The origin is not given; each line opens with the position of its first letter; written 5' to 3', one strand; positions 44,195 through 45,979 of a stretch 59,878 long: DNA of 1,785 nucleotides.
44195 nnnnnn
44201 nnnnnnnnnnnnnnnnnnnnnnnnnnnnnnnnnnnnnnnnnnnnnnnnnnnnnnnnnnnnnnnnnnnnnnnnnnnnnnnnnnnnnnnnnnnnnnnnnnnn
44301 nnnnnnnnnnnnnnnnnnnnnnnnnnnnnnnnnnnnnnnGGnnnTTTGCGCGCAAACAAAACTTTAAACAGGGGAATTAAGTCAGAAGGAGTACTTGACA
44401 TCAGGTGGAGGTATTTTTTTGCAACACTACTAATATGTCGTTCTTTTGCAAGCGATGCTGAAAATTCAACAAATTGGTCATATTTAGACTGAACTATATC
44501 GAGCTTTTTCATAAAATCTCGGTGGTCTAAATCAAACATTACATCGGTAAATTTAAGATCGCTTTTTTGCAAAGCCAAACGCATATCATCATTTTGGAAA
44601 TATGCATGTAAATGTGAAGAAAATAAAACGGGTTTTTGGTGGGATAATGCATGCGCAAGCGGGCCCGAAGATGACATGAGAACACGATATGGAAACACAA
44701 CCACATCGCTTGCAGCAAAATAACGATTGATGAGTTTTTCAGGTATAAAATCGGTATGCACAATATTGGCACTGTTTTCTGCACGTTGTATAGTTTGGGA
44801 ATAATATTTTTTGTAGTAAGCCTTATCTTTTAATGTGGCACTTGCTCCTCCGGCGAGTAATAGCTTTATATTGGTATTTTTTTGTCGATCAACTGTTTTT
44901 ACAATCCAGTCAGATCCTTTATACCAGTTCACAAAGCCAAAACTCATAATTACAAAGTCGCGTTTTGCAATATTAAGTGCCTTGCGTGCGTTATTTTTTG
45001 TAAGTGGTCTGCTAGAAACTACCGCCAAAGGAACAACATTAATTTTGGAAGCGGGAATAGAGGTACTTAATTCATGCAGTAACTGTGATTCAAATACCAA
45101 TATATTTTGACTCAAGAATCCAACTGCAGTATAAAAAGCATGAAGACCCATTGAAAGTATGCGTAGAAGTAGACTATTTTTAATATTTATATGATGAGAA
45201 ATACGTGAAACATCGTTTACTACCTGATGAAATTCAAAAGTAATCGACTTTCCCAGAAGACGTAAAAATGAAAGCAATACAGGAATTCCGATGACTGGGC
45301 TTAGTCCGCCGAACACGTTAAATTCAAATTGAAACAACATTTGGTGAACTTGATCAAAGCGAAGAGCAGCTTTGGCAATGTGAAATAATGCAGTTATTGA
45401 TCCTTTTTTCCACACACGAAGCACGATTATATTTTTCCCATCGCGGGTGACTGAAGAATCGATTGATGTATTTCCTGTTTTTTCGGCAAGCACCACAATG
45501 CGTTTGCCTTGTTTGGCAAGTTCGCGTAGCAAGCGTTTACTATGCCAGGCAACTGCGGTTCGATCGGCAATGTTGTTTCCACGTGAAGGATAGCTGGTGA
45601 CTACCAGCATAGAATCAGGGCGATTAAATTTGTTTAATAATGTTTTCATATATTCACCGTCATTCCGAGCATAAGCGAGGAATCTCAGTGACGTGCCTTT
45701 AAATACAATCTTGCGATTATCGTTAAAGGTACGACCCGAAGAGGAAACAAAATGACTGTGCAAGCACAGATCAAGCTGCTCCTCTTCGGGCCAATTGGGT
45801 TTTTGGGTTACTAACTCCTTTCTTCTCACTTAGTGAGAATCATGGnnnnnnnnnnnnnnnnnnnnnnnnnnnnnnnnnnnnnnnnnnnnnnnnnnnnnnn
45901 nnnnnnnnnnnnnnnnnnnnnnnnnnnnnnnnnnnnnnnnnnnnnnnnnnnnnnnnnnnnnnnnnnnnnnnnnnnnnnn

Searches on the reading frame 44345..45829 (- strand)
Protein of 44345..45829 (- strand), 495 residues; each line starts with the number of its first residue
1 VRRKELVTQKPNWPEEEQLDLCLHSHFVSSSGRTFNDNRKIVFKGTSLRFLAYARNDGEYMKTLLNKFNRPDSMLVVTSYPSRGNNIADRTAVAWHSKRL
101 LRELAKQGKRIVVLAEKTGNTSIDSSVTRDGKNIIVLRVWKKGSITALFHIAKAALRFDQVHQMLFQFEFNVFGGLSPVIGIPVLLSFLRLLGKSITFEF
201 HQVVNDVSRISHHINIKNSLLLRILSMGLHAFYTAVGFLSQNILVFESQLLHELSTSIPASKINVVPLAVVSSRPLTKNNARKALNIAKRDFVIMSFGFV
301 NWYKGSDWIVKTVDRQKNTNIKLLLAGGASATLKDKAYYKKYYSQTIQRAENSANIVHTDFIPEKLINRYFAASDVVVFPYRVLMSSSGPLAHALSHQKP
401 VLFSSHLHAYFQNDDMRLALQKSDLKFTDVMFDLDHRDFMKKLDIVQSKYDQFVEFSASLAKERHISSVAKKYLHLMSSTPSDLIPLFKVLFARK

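Call 77: search_protein_families(library=pfam, proteins=[window:44345-45829:-], max_evalue=0.0001)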
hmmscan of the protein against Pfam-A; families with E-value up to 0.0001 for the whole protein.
window:44345-45829:- (495 aa): 2 families
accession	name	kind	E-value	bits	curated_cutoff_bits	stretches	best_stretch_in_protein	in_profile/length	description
PF13692.12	Glyco_trans_1_4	-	3.7e-08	34.2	27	1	293-406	3-108/142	Glycosyl transferases group 1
PF00534.26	Glycos_transf_1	-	5.7e-08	32.9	26.4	1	278-383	2-102/172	Glycosyl transferases group 1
